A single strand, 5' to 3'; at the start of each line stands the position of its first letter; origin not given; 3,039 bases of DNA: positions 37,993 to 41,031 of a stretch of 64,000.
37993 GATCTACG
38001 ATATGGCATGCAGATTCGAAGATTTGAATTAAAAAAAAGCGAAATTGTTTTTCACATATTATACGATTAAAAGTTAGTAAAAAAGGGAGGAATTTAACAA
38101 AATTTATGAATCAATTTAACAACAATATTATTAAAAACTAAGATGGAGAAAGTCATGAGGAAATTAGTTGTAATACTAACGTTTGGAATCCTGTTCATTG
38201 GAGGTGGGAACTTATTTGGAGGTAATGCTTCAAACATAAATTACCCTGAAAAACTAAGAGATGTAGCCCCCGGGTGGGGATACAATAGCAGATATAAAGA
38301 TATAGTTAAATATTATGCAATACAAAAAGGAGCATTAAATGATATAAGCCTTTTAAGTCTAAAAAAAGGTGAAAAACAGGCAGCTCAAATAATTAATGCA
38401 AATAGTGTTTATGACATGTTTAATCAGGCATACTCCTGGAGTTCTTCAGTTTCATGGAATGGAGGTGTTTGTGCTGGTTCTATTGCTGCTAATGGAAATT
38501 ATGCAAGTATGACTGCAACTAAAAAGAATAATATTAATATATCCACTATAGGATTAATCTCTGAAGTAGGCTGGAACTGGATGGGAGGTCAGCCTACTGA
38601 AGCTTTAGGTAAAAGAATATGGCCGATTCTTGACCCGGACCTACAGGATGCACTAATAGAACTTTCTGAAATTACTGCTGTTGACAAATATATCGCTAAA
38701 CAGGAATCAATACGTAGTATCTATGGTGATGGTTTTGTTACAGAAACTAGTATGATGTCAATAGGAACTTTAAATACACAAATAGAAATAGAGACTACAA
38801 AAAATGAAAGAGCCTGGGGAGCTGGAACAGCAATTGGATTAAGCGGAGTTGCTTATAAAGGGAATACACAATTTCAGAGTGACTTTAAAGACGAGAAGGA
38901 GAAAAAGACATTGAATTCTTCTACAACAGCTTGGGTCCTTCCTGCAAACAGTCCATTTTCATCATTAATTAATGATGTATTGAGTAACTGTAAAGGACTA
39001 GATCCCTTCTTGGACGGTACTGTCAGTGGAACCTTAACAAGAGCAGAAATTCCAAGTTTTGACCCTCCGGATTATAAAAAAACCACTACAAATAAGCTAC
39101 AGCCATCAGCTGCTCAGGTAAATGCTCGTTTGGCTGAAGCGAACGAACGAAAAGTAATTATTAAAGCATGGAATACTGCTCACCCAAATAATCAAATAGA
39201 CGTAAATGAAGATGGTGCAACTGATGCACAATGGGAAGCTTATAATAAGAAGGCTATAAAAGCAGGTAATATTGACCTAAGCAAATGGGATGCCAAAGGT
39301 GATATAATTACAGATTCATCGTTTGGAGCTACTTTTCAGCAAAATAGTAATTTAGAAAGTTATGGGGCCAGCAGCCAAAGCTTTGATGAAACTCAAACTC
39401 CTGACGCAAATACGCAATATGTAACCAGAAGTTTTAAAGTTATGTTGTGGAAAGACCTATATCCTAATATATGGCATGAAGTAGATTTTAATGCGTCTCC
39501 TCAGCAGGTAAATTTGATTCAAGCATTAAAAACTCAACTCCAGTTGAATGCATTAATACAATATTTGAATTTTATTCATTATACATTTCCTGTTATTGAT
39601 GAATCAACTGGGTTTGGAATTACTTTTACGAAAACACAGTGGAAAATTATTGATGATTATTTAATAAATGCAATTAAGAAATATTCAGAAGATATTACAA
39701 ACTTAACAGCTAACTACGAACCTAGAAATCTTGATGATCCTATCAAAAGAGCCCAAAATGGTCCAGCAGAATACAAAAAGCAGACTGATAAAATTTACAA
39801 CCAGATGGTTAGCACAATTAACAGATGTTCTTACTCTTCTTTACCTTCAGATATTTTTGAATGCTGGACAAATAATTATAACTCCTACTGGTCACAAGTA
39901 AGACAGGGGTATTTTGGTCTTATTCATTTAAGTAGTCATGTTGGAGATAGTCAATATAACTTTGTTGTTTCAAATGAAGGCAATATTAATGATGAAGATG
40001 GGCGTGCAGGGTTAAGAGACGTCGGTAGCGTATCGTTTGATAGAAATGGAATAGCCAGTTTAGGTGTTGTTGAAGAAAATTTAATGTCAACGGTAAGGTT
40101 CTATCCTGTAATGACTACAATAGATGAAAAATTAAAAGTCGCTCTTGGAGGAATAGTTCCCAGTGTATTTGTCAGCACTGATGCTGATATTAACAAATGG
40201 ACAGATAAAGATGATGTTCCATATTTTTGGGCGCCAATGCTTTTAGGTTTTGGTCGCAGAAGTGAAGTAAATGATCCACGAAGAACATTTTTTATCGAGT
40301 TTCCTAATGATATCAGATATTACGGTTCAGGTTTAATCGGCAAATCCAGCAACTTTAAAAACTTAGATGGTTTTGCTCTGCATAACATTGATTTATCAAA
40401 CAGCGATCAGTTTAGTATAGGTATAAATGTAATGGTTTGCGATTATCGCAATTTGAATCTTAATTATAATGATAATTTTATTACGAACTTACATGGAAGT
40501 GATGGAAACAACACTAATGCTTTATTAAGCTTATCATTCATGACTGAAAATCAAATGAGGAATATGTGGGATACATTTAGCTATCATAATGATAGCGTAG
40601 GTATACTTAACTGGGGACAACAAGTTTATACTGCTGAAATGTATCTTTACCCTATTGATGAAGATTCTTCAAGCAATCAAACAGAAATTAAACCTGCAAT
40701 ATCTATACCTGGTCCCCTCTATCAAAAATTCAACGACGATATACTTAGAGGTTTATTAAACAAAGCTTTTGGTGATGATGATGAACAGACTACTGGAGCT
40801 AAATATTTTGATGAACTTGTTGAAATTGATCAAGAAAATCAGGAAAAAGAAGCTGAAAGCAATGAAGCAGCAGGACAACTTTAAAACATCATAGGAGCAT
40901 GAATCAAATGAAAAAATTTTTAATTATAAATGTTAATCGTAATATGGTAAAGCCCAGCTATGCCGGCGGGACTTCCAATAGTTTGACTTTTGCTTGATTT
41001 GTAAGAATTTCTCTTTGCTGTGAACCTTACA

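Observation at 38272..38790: MACPF-like signature in the N-terminal third of the 913-aa exported protein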

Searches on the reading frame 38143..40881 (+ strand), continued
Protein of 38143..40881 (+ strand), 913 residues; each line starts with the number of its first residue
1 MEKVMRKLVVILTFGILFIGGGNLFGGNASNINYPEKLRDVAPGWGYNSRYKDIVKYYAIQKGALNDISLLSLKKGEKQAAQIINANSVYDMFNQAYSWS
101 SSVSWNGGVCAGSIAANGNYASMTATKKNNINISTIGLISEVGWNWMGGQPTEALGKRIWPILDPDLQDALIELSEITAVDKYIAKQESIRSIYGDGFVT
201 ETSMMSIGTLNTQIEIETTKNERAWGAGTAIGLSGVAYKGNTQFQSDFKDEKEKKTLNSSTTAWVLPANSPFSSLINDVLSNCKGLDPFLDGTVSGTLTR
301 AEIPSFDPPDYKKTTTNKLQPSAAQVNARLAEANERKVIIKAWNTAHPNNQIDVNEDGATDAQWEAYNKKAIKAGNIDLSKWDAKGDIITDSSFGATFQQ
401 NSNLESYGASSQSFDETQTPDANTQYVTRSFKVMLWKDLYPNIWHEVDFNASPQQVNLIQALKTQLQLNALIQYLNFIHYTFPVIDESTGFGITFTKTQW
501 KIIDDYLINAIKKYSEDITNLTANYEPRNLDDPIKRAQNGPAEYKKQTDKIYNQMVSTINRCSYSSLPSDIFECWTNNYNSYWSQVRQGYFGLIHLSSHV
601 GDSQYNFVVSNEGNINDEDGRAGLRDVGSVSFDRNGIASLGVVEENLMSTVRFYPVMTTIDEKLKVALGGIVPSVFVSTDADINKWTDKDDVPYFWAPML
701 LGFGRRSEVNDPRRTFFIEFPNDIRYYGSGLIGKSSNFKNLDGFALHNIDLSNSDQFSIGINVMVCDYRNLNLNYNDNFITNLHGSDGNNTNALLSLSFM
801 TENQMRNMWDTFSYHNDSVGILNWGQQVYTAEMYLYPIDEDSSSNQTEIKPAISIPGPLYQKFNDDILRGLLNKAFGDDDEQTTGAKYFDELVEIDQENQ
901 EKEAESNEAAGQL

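Call 90: search_protein_families(library=padloc, proteins=[window:38143-40881:+], max_evalue=0.01)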
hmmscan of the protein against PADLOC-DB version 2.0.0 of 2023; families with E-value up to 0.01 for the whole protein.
window:38143-40881:+ (913 aa): 0 families

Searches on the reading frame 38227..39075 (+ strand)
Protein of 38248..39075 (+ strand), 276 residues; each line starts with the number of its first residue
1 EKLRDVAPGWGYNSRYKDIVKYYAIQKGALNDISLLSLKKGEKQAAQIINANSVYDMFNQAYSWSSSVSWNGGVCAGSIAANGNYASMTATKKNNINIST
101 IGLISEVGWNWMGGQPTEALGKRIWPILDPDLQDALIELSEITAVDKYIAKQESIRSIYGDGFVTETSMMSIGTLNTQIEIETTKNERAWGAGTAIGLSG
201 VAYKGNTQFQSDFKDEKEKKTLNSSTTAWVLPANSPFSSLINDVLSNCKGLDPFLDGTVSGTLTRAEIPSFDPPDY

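Call 34: search_protein_families(library=pfam, proteins=[window:38248-39075:+], max_evalue=10)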
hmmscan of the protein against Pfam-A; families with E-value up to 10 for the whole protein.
window:38248-39075:+ (276 aa): 1 family
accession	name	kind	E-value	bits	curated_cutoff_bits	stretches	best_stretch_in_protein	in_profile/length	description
PF04663.18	Phenol_monoox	-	0.11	13.1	27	1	219-253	19-53/66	Phenol hydroxylase conserved region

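Call 47: predict_structure(alignment_id=A2)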
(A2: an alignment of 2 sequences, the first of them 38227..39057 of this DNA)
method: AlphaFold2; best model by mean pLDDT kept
length: 277 residues; sequences in the alignment: 2
mean_pLDDT: 31.3   pTM: 0.21
mean pLDDT of the five models: 31.3, 30.9, 30.9, 30.6, 27.2
residues with pLDDT >= 90: 0; 70-90: 2; 50-70: 29; < 50: 246
segments of 3 or more residues with pLDDT < 50: 1-135, 167-277
pLDDT, mean of each block of 10 residues (from residue 1): 28 22 22 27 26 24 26 23 22 23 23 26 36 48 59 60 54 25 27 31 30 31 34 28 35 33 29 23
secondary structure, 60 per line:
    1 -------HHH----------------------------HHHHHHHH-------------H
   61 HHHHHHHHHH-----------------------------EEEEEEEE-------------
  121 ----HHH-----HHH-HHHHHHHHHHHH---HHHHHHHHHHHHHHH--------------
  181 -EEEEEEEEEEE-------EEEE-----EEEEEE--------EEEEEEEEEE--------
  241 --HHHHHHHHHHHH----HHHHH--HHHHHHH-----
elements in order: H39-46 H60-70 E100-107 H137-148 H152-166 E182-192 E200-203 E209-214 E223-232 H243-254 H259-263 H266-272

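Call 72: fold_search(model_id=the predicted structure, library=pdb)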
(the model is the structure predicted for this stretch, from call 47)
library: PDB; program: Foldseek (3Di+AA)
matches with E <= 10: 49; with E <= 0.001: 0
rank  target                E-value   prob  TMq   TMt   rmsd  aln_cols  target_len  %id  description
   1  5kpe_MODEL_1_A        1.0e+00  0.04  0.08  0.16  24.4       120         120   15  Solution NMR Structure of Denovo Beta Sheet Design Protein, Northeast Structural Genomics Consortium (NESG) Ta (released 2016-09-21)
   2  6rgt                  1.3e+00  0.08  0.10  0.10  18.1       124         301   12  Crystal structure of the cofactor-free Aspergillus flavus urate oxidase T57A variant anaerobically complexed with 9-meth (released 2020-05-13)
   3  8jc7_A                1.9e+00  0.08  0.11  0.08   5.6        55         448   16  Cryo-EM structure of Vibrio campbellii alpha-hemolysin (released 2023-09-27)
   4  4cw0                  2.2e+00  0.06  0.10  0.10  18.1       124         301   12  Crystal structure of cofactor-free urate oxidase anaerobically complexed with 9-methyl uric acid (released 2014-10-29)
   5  1ws2_C                2.4e+00  0.07  0.11  0.10  17.8       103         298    9  urate oxidase from aspergillus flavus complexed with 5,6-diaminouracil (released 2005-03-22)
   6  9lh7_A                2.4e+00  0.06  0.12  0.07   6.3        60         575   17  Pore-like heptameric T201A Vibrio cholerae cytolysin mutant (released 2025-10-01)
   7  7yl9_H                2.6e+00  0.08  0.12  0.07   5.7        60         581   12  Cryo-EM structure of complete transmembrane channel E289A mutant Vibrio cholerae Cytolysin (released 2022-08-31)
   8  1r56_C                2.7e+00  0.07  0.11  0.10  17.8       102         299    9  UNCOMPLEXED URATE OXIDASE FROM ASPERGILLUS FLAVUS (released 2004-03-02)
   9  5m98_A                2.7e+00  0.04  0.09  0.09  18.2       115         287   11  Crystal structure of urate oxidase from zebrafish (released 2016-12-21)
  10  8oih_AAA              3.1e+00  0.05  0.10  0.09  18.2       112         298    7  Crystal structure of the cysteine-rich Gallus gallus urate oxidase in complex with the 8-azaxanthine inhibitor under (released 2024-01-17)
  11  6h04_D                3.5e+00  0.01  0.08  0.05  22.5        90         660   10  Closed conformation of the Membrane Attack Complex (released 2018-12-19)
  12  6cb8                  3.5e+00  0.01  0.10  0.11  23.7       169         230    9  Cryo-EM structure of the Gasdermin A3 membrane pore (released 2018-04-25)
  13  7qi4_d                3.5e+00  0.01  0.07  0.07  30.5       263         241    6  Human mitochondrial ribosome at 2.2 A resolution (bound to partly built tRNAs and mRNA) (released 2022-07-13)
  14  5m5p_C                3.7e+00  0.02  0.08  0.02  23.6       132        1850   10  S. cerevisiae spliceosomal helicase Brr2 (271-end) in complex with the Jab/MPN domain of S. cerevisiae Prp8 (released 2016-12-07)
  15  9evs_D                3.9e+00  0.06  0.11  0.08  25.1       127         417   16  Structure of the flowering plant mitoribosome with P-site tRNA (released 2025-09-03)
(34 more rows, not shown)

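Call 83: search_solved_structures(query=A2, max_evalue=10, show_alignments=3)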
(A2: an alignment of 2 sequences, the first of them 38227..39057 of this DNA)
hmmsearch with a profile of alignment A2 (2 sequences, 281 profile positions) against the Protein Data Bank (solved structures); distinct sequences matched with E-value up to 10: 1.
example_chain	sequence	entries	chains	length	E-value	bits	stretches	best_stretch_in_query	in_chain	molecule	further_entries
5vym_A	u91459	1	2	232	0.85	12.3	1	50-125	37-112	Beta-galactosidase BgaB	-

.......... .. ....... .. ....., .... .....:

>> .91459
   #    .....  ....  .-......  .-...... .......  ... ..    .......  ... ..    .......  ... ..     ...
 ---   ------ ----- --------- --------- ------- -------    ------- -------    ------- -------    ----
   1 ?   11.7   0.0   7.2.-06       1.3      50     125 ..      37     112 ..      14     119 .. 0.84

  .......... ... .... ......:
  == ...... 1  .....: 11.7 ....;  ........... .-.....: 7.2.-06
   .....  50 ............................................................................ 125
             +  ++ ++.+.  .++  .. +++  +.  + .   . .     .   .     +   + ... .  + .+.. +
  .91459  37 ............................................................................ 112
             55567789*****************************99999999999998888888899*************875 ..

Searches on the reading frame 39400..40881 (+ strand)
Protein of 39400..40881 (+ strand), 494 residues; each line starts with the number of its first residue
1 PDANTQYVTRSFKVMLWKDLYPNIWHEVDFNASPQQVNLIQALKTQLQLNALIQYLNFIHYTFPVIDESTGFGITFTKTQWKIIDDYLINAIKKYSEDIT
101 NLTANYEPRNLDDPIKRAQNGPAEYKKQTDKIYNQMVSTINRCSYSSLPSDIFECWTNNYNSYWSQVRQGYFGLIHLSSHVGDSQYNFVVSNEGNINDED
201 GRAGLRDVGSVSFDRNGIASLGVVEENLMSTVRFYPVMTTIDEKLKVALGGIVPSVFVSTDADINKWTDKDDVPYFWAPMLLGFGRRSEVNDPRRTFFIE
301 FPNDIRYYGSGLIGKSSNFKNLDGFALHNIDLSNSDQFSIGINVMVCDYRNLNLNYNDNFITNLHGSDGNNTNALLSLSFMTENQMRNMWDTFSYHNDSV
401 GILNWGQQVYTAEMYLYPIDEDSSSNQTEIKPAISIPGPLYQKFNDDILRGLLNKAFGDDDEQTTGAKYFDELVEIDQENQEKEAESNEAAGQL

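Call 34: search_protein_families(library=pfam, proteins=[window:39400-40881:+], max_evalue=10)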
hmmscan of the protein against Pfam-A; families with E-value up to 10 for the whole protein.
window:39400-40881:+ (494 aa): 0 families

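Call 76: find_related_loci(query=A4, collection=metagenome_contigs, flank=8000)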
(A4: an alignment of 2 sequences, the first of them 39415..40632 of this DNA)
Query A4 (406 aa) in metagenome_contigs; peptide patterns used: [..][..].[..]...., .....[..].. (x = any residue, [..] = any of these).
92 stretches matched a pattern, but none encodes a relative of the query by tblastn (E <= 1e-3).

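Call 84: search_solved_structures(query=A4, max_evalue=10, show_alignments=2)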
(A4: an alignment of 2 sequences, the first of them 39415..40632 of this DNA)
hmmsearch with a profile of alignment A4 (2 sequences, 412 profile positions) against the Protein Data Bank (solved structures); distinct sequences matched with E-value up to 10: 1.
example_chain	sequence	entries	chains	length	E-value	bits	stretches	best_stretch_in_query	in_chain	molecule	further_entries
4wt7_A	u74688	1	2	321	2.1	10.4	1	222-277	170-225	ABC transporter substrate binding protein (Ribose)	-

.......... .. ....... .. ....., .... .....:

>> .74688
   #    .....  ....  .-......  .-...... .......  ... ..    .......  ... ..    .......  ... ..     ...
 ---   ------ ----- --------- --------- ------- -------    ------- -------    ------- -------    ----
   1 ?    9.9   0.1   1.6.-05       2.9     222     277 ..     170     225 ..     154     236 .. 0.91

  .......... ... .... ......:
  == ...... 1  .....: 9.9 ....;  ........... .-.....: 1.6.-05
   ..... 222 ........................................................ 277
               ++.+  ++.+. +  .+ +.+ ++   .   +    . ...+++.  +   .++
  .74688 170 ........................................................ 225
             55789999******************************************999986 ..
